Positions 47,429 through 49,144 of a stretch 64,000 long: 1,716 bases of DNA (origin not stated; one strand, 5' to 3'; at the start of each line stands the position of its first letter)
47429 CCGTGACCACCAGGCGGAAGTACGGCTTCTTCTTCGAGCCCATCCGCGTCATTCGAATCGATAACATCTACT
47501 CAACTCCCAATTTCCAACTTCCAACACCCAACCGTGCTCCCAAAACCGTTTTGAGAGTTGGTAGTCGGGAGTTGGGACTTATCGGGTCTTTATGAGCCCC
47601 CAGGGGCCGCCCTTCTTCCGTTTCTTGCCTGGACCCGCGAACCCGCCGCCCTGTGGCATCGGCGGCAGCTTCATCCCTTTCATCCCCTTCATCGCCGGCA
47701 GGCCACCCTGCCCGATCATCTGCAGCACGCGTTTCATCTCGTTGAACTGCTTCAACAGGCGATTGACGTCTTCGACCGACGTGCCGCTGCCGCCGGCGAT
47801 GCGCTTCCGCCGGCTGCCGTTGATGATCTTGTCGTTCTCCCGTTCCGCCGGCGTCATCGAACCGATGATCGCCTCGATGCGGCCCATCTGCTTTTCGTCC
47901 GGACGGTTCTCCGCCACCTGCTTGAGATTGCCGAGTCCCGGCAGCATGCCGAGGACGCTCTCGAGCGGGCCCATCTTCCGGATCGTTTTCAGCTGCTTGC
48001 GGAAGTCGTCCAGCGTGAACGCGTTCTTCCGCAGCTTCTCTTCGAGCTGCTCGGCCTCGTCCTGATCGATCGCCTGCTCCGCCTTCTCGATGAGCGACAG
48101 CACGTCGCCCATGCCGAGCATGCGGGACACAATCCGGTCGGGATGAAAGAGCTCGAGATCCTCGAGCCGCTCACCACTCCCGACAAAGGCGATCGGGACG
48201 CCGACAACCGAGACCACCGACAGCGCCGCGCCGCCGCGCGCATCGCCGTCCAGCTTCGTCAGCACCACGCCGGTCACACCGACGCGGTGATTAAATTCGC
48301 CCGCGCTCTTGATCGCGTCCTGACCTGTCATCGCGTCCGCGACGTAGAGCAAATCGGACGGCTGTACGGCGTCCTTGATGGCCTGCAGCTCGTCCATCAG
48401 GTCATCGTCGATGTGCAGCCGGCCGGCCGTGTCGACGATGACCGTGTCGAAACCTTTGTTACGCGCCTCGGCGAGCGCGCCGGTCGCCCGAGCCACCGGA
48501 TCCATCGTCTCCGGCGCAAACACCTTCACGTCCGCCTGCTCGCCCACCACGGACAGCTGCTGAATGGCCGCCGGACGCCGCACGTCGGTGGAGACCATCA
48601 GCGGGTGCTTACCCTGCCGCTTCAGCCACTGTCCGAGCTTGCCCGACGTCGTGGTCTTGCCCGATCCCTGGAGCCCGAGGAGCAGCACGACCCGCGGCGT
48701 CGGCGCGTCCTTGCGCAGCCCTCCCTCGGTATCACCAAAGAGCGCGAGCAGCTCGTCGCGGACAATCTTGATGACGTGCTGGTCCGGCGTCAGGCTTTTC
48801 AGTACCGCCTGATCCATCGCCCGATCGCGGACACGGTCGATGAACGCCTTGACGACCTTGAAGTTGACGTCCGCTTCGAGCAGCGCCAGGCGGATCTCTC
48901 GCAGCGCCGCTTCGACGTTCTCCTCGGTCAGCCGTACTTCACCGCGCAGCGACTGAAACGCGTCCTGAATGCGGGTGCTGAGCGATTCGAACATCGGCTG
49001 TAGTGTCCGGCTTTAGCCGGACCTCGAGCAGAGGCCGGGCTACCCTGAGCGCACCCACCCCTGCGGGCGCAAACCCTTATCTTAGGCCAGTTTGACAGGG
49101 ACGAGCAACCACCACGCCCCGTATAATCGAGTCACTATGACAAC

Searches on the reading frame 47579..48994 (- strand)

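Call 36: search_protein_families(library=ncbifam, proteins=[window:47579-48994:-], max_evalue=0.00001)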
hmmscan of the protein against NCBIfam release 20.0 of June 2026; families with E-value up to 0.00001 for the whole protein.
window:47579-48994:- (471 aa): 11 families
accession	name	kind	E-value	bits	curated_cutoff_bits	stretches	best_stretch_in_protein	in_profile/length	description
TIGR00959.1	ffh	equivalog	3.2e-175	583.1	473.2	1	2-425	1-427/428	signal recognition particle protein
TIGR01425.1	SRP54_euk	equivalog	5.4e-94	315.5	576.25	1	4-422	4-427/428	signal recognition particle protein SRP54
TIGR00064.1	ftsY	equivalog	7.1e-65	219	260.7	1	27-292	3-278/279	signal recognition particle-docking protein FtsY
NF009368.0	PRK12726.1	equivalog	4.8e-13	49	832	1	99-285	205-388/407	flagellar biosynthesis regulator FlhF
NF011312.0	PRK14723.1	equivalog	8.2e-13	47.7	951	1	102-319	187-405/768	flagellar biosynthesis regulator FlhF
TIGR03499.1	FlhF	equivalog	8.3e-13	49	174.15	1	18-191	133-286/286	flagellar biosynthesis GTPase FlhF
NF005230.0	PRK06731.1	equivalog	1.2e-12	47.7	553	1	37-275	32-259/281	flagellar biosynthesis regulator FlhF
NF011310.0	PRK14721.1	equivalog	3.5e-09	36.4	725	1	103-288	194-377/423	flagellar biosynthesis regulator FlhF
NF009366.0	PRK12723.1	equivalog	6.5e-08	32.1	585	1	11-275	90-349/388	flagellar biosynthesis regulator FlhF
NF009367.0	PRK12724.1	equivalog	1.3e-07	30.9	718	1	100-264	223-385/433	flagellar biosynthesis regulator FlhF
NF011311.0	PRK14722.1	equivalog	2.3e-07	30.2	777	1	102-277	139-320/374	flagellar biosynthesis regulator FlhF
